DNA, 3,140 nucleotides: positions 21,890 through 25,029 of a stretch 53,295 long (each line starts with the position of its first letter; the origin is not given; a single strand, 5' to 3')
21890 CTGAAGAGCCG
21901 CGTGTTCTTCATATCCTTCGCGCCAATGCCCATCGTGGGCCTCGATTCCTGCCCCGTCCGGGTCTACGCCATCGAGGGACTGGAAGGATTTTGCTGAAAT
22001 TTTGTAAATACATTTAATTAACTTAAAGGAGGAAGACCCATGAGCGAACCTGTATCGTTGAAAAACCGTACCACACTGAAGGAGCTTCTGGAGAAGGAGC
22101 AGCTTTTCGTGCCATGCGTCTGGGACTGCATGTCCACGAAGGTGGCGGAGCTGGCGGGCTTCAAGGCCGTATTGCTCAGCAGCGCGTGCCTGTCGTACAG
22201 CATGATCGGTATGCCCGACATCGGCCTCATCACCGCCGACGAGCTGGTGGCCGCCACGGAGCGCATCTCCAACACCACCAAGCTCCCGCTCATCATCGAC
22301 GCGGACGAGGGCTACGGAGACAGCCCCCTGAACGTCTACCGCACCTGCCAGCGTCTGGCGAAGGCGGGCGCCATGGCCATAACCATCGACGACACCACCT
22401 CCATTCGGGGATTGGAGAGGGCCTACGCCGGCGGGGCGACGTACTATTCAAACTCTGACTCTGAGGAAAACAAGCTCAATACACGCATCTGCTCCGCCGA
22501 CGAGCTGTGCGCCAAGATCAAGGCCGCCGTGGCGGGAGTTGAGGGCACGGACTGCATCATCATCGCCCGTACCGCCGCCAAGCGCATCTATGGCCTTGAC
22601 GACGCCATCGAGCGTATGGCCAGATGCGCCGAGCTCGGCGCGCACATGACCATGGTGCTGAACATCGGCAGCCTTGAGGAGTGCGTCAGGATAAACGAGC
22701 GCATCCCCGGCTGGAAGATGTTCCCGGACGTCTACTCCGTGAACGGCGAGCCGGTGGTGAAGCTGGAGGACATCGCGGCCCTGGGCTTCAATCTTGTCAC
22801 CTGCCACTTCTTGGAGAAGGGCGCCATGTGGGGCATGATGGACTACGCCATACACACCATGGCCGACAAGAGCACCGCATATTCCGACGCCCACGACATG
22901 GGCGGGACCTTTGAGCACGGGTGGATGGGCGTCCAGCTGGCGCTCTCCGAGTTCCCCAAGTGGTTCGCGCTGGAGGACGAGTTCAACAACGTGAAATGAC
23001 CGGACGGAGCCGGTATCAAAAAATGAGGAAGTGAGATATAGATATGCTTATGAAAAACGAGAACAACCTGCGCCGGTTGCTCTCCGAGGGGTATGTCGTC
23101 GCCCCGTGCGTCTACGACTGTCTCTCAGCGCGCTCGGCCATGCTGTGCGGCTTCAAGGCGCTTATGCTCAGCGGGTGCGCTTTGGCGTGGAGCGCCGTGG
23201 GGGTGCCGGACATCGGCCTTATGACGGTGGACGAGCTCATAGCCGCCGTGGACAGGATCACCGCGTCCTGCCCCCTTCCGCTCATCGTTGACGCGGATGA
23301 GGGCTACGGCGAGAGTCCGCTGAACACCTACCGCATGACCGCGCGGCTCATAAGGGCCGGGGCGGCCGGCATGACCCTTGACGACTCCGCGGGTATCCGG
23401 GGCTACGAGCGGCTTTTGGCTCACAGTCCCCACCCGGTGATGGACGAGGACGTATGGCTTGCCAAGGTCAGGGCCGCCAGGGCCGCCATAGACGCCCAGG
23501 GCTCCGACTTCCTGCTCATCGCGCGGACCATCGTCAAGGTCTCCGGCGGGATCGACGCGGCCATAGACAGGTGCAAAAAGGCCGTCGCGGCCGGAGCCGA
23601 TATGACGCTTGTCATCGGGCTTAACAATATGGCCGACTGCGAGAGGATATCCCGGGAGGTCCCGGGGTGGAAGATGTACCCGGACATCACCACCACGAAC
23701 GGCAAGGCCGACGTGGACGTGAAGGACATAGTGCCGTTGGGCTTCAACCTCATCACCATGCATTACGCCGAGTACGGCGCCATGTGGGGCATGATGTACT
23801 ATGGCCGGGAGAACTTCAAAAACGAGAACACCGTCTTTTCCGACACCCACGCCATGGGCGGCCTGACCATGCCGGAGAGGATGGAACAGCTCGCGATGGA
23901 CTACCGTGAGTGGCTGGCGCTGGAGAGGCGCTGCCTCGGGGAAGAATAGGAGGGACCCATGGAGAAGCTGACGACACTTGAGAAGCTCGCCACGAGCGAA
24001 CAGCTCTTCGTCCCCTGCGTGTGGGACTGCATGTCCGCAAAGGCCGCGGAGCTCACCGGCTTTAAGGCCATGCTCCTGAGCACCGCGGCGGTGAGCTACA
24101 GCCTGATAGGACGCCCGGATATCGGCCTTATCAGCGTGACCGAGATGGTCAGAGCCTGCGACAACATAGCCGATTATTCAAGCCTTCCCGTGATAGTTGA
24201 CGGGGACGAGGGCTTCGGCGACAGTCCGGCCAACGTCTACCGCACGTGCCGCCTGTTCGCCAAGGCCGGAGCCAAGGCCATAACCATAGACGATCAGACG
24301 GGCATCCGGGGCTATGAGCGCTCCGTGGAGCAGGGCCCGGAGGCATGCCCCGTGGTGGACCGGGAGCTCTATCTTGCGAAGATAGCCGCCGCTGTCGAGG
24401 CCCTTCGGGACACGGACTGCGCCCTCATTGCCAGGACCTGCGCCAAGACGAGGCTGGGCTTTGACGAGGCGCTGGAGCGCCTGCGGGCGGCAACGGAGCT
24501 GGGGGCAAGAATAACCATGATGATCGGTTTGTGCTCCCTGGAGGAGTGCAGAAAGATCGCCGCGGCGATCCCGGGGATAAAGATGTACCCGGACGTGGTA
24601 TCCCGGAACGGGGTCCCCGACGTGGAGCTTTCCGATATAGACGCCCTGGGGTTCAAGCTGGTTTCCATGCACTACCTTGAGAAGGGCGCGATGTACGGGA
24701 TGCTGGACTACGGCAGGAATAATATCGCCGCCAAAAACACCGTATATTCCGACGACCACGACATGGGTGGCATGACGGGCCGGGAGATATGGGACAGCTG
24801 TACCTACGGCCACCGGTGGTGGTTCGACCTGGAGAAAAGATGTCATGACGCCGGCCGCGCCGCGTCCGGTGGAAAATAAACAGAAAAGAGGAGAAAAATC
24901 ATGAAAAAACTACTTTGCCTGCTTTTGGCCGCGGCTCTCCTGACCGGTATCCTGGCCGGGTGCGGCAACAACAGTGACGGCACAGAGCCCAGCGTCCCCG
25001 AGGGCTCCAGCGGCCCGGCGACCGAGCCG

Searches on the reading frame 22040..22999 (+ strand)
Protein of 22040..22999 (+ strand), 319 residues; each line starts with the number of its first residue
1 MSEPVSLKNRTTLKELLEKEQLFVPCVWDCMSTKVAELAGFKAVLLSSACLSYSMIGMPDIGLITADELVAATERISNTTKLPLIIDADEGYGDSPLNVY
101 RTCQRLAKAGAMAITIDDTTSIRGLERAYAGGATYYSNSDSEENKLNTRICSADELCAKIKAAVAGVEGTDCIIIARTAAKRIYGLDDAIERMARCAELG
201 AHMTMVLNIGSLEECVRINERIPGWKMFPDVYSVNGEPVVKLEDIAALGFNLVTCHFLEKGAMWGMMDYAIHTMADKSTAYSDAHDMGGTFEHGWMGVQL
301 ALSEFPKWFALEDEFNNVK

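Call 10: search_protein_families(library=pfam, proteins=[window:22040-22999:+], max_evalue=0.0001)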
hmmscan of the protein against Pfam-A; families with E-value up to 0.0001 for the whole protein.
window:22040-22999:+ (319 aa): 1 family
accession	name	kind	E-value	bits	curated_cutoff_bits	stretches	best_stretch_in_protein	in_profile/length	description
PF13714.12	PEP_mutase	-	9.6e-35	120.7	31.5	1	13-256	1-221/240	Phosphoenolpyruvate phosphomutase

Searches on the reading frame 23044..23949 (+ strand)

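Call 10: search_protein_families(library=pfam, proteins=[window:23044-23949:+], max_evalue=0.0001)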
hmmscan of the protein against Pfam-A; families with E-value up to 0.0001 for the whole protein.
window:23044-23949:+ (301 aa): 2 families
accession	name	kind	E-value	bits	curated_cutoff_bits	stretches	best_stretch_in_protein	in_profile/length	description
PF13714.12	PEP_mutase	-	4.5e-39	134.9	31.5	1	9-251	1-232/240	Phosphoenolpyruvate phosphomutase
PF00463.27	ICL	-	3.9e-06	26.1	26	1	79-186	151-255/526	Isocitrate lyase family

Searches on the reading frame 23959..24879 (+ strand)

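Call 10: search_protein_families(library=pfam, proteins=[window:23959-24879:+], max_evalue=0.0001)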
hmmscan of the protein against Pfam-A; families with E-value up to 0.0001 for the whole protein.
window:23959-24879:+ (306 aa): 1 family
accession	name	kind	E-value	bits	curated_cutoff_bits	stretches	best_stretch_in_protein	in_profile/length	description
PF13714.12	PEP_mutase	-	4.3e-36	125.1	31.5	1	8-239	2-222/240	Phosphoenolpyruvate phosphomutase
